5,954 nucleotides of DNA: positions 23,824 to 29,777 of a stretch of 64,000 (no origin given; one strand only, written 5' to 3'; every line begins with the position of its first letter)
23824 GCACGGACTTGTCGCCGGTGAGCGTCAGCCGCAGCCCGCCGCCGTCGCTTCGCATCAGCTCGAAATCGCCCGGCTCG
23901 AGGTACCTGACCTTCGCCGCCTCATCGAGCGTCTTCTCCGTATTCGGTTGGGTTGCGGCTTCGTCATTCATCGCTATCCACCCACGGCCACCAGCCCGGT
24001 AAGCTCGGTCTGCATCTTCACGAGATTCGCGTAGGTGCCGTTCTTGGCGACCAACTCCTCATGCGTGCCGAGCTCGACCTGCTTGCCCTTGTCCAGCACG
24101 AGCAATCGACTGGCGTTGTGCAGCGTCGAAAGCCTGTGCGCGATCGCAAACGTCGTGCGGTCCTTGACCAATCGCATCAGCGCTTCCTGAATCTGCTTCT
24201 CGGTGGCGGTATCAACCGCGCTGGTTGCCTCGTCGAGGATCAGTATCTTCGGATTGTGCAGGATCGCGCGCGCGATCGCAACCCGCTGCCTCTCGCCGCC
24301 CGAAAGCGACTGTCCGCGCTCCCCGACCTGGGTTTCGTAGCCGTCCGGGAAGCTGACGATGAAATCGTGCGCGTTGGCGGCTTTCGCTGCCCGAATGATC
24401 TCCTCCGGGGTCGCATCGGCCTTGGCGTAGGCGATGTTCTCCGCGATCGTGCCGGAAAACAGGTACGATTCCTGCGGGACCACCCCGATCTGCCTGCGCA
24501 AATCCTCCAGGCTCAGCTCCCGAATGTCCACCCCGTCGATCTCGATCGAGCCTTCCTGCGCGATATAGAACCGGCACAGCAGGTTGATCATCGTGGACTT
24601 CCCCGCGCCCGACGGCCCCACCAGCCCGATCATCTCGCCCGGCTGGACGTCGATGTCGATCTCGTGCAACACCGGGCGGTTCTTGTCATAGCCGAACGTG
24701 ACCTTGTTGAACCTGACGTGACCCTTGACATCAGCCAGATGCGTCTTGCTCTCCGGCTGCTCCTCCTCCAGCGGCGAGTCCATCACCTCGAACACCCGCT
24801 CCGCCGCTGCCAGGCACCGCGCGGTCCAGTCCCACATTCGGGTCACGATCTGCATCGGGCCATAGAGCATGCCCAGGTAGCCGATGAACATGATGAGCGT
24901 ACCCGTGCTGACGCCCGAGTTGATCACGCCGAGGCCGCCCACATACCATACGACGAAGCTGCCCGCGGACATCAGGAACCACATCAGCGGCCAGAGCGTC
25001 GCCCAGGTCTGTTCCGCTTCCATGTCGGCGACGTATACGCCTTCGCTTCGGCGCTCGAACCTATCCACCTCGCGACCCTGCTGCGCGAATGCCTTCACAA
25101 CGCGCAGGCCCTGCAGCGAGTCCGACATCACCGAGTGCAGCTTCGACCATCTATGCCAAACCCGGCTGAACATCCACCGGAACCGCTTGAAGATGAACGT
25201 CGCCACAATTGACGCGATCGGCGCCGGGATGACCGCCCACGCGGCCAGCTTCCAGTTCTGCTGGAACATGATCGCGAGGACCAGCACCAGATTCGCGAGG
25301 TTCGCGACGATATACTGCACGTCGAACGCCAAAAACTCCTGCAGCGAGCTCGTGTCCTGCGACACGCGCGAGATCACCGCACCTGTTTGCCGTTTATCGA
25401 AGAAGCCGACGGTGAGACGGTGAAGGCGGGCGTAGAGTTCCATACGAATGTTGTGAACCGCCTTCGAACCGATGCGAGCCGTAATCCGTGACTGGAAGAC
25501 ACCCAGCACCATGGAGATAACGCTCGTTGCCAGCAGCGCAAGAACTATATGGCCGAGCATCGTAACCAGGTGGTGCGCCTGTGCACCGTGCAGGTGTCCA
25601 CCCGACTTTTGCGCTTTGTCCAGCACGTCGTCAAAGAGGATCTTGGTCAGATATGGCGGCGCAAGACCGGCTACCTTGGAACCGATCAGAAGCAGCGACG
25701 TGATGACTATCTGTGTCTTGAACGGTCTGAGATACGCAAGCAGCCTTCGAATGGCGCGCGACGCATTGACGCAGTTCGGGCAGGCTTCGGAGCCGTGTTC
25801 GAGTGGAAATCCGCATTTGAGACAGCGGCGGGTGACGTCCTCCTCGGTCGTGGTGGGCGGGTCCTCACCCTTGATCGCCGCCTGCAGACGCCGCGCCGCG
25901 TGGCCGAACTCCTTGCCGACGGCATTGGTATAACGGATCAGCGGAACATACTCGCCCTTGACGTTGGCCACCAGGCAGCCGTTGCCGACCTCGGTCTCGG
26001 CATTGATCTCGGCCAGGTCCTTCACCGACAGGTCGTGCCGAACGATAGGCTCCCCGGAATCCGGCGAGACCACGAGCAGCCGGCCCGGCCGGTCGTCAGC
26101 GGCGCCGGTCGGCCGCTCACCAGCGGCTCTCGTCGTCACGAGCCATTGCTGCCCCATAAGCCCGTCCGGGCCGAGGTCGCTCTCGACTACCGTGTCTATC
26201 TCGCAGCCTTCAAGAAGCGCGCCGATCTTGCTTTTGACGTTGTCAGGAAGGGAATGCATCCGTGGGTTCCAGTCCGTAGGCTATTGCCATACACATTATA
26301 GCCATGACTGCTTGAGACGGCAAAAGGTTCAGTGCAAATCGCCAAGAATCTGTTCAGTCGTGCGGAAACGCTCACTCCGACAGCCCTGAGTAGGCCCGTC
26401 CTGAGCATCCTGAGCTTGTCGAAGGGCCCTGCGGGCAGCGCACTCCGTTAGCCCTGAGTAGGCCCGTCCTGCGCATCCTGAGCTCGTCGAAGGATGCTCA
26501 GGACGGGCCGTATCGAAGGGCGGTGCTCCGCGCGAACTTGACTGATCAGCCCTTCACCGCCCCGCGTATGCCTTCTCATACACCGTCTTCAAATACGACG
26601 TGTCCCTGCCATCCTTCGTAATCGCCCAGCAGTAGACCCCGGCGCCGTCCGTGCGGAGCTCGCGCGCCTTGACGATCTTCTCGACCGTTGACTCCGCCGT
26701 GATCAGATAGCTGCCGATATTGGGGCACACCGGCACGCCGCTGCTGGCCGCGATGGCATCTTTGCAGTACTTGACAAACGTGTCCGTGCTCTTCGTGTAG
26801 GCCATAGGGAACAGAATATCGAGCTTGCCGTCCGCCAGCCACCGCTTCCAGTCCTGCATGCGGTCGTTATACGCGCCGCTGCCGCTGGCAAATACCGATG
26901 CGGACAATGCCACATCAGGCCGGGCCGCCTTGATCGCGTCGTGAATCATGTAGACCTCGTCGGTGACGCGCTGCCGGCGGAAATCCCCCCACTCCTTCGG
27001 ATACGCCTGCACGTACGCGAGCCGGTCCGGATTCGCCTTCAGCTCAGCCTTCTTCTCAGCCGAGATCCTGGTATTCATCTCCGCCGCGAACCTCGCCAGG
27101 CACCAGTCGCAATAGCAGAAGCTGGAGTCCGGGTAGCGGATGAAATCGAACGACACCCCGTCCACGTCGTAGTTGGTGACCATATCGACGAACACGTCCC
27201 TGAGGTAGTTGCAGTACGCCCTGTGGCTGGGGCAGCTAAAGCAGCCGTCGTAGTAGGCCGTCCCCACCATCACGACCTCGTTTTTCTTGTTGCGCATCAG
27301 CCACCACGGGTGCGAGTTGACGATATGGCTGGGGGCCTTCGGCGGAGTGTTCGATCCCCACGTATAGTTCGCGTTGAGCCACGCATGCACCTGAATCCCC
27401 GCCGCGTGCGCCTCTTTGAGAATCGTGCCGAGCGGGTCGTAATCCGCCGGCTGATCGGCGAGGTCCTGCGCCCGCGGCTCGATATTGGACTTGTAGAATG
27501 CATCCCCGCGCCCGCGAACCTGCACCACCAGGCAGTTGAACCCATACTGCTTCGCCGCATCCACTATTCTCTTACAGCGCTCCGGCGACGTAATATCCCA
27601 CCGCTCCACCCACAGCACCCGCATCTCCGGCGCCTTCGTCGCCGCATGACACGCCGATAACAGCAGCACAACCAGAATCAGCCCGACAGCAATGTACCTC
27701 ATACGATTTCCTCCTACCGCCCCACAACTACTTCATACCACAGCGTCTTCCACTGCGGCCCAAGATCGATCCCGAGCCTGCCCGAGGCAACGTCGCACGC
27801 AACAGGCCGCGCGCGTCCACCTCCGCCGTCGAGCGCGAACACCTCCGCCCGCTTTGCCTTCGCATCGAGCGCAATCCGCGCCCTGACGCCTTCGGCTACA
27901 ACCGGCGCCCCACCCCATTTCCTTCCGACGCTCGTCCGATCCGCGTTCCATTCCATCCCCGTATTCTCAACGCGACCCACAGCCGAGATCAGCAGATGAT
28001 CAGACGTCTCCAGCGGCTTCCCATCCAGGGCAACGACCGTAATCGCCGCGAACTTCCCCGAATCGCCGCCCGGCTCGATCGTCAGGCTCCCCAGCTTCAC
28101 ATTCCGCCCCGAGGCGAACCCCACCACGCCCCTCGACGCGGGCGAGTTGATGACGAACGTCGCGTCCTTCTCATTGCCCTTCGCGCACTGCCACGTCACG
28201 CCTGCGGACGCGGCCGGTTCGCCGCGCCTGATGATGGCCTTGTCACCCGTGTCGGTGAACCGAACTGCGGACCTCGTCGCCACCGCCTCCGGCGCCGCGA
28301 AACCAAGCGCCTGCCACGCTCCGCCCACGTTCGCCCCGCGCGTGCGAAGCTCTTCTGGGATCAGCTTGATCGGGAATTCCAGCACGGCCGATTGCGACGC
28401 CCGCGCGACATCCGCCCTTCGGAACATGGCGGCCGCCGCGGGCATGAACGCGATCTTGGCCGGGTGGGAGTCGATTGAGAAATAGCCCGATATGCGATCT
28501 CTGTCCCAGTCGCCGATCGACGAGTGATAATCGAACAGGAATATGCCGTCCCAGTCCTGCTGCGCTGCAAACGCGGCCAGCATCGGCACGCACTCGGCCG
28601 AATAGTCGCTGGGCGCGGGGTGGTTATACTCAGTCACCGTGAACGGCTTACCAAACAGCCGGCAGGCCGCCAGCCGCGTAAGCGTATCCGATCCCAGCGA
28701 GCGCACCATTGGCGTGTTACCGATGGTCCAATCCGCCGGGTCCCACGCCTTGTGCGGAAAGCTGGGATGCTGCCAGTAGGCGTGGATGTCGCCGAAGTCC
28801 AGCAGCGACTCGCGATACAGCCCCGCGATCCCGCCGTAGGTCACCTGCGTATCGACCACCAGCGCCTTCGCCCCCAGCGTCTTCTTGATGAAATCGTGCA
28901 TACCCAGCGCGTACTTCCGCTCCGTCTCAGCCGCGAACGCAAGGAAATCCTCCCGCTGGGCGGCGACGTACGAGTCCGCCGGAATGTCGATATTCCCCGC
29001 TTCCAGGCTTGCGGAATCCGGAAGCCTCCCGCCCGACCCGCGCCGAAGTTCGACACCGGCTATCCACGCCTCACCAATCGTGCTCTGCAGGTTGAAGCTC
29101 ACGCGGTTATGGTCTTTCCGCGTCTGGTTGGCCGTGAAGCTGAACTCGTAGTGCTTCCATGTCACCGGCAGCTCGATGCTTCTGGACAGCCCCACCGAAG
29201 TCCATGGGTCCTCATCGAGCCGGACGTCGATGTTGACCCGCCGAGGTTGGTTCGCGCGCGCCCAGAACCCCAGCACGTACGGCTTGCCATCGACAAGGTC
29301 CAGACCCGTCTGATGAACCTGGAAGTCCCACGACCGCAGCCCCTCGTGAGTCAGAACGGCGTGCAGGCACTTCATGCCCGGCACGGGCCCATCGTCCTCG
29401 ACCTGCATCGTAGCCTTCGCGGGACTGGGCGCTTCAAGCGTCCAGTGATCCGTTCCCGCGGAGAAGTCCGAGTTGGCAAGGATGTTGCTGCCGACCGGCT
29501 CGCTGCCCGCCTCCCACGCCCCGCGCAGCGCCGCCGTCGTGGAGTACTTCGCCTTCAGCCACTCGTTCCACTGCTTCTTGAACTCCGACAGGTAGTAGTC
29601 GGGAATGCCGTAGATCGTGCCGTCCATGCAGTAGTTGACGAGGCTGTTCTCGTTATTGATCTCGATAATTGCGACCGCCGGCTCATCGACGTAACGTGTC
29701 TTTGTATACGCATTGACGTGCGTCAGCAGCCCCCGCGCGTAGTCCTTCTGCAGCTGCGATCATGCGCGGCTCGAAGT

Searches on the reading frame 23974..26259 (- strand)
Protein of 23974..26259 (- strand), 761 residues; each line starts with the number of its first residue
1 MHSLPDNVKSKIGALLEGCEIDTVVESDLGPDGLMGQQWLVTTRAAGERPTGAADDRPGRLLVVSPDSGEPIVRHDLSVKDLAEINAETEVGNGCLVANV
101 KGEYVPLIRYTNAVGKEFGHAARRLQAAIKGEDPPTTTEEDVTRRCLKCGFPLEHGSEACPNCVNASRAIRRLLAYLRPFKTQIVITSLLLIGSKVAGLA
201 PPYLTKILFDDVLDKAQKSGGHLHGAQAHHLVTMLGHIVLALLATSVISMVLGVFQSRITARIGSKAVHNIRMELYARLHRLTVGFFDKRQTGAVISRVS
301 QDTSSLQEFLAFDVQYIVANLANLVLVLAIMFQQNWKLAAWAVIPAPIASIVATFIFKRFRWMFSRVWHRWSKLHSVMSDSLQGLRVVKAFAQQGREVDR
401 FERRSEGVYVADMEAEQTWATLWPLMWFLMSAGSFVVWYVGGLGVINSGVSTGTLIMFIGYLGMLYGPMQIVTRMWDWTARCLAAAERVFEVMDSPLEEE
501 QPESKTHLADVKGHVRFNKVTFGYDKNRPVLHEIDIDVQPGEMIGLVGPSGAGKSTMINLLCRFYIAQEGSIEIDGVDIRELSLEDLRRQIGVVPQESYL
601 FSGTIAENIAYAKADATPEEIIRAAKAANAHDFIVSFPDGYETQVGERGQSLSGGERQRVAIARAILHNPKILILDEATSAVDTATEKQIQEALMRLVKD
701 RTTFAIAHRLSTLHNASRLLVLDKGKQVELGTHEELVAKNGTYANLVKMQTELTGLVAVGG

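Call 16: search_protein_families(library=pfam, proteins=[window:23974-26259:-], max_evalue=0.001)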
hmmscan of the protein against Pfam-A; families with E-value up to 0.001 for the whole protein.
window:23974-26259:- (761 aa): 5 families
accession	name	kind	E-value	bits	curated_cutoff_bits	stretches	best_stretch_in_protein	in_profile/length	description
PF00664.28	ABC_membrane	-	3.7e-46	158.5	28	1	186-469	3-274/274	ABC transporter transmembrane region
PF00005.33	ABC_tran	-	2.6e-36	125.7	25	1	531-680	1-137/137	ABC transporter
PF02463.25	SMC_N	-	2.1e-05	24.5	40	0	566-723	105-212/220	RecF/RecN/SMC N terminal domain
PF03193.22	RsgA_GTPase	-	0.0001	22.6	30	0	530-563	96-128/174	RsgA GTPase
PF00004.35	AAA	-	0.00023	22.1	21.2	0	546-711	3-112/131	ATPase family associated with various cellular activities (AAA)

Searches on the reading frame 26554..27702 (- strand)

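Call 71: search_protein_families(library=pfam, proteins=[window:26554-27702:-], max_evalue=0.0001)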
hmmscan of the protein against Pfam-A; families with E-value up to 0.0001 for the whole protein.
window:26554-27702:- (382 aa): 3 families
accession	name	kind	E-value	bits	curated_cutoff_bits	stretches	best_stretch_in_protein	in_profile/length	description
PF02638.21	GHL10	-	2.1e-39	135.9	27.9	1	27-312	2-271/311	Glycosyl hydrolase-like 10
PF14871.12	GHL6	-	8.8e-12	45.8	35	1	44-186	3-131/132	Hypothetical glycosyl hydrolase 6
PF13200.12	DUF4015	-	1.4e-06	28.1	27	1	30-302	2-226/313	Putative glycosyl hydrolase domain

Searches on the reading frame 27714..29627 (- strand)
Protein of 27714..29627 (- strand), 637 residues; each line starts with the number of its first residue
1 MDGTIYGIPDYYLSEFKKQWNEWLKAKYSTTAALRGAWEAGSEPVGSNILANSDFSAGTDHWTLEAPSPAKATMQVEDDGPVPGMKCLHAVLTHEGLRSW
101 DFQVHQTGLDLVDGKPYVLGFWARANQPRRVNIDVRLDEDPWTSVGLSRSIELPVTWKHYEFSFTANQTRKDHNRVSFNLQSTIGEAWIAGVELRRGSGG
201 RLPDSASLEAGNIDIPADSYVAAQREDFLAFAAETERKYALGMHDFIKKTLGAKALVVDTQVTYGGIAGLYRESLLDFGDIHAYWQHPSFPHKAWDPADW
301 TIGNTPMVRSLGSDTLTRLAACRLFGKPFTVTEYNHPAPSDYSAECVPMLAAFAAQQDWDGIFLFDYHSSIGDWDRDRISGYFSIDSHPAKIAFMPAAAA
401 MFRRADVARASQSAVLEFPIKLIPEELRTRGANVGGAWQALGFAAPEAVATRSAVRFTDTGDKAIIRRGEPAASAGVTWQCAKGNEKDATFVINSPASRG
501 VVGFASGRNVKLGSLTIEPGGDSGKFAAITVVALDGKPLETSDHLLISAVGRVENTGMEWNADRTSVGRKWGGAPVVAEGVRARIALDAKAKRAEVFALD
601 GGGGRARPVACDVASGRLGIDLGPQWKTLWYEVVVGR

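Call 71: search_protein_families(library=pfam, proteins=[window:27714-29627:-], max_evalue=0.0001)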
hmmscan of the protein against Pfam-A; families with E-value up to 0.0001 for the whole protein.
window:27714-29627:- (637 aa): 1 family
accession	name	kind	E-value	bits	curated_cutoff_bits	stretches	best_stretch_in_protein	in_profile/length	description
PF02018.23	CBM_4_9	-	3.5e-14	53.8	25.9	1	47-182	1-131/136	Carbohydrate binding domain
